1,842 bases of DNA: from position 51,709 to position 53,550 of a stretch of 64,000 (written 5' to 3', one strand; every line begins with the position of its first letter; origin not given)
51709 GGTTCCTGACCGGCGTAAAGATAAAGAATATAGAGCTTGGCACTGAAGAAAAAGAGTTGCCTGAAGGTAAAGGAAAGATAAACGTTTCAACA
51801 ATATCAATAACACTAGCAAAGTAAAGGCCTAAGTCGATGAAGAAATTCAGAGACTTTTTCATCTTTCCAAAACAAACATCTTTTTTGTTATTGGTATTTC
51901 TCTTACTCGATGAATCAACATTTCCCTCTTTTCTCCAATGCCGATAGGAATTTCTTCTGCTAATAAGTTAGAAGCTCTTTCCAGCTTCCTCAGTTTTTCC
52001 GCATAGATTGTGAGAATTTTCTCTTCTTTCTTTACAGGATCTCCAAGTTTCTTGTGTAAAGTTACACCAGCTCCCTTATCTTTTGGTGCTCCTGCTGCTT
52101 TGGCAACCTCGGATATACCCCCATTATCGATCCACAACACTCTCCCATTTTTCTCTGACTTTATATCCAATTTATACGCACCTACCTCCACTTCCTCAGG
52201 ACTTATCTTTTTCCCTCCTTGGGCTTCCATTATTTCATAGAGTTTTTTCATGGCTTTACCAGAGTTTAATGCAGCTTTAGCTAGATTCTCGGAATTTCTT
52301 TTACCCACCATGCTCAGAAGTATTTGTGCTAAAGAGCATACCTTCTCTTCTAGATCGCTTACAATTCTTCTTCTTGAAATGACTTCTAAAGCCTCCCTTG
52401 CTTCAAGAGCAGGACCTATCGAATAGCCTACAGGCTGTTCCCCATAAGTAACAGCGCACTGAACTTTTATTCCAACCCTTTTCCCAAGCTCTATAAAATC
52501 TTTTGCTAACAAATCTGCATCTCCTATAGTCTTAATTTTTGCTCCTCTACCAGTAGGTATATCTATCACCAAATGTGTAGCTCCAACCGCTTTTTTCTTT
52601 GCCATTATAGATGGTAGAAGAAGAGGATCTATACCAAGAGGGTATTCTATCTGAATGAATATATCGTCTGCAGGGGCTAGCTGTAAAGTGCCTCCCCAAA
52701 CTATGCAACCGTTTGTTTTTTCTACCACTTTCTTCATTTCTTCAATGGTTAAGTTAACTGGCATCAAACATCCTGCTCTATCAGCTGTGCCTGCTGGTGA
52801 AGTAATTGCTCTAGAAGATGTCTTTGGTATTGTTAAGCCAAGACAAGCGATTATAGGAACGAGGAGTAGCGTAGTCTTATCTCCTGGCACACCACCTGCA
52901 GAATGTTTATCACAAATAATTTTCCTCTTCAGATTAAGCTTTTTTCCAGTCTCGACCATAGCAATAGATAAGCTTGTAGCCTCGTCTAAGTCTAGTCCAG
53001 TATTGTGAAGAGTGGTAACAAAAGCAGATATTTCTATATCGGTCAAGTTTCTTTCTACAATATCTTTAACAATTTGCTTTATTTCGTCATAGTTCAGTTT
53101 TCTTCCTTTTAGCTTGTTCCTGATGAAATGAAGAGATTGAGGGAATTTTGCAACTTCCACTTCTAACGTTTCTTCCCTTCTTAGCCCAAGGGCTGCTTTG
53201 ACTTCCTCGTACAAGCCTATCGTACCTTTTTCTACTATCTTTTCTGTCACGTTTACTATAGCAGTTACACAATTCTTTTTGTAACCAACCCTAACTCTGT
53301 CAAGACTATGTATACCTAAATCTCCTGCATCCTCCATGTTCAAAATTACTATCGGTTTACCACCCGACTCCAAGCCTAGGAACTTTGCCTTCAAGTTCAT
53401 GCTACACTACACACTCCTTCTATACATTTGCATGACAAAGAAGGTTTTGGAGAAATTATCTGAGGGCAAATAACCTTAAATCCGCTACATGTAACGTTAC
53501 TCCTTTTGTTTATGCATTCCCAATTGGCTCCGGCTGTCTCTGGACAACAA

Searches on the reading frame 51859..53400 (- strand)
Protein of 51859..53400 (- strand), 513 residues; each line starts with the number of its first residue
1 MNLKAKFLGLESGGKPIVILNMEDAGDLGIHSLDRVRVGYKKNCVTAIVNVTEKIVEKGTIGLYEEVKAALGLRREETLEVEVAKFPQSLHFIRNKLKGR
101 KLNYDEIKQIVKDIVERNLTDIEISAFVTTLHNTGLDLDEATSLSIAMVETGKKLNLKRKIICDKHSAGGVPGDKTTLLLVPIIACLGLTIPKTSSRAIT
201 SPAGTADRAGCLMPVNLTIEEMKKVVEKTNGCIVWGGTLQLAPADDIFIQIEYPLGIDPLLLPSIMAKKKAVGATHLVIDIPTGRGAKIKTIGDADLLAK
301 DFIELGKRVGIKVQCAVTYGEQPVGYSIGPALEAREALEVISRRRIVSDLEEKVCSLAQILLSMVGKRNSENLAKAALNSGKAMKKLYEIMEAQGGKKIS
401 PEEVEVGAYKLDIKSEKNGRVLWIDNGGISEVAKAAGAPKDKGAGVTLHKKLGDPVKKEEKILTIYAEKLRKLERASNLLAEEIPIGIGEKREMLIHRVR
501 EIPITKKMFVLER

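Call 24: search_protein_families(library=pfam, proteins=[window:51859-53400:-], max_evalue=0.00001)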
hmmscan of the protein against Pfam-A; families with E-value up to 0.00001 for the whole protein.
window:51859-53400:- (513 aa): 3 families
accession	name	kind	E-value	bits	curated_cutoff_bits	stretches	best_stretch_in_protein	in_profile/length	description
PF02885.22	Glycos_trans_3N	-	1.3e-12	47.8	26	1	91-152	2-63/63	Glycosyl transferase family, helical bundle domain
PF07831.19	PYNP_C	-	1.3e-12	47.6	27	1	424-486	5-74/75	Pyrimidine nucleoside phosphorylase C-terminal domain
PF00591.27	Glycos_transf_3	-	1.5e-12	48.2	27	1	161-383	3-252/253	Glycosyl transferase family, a/b domain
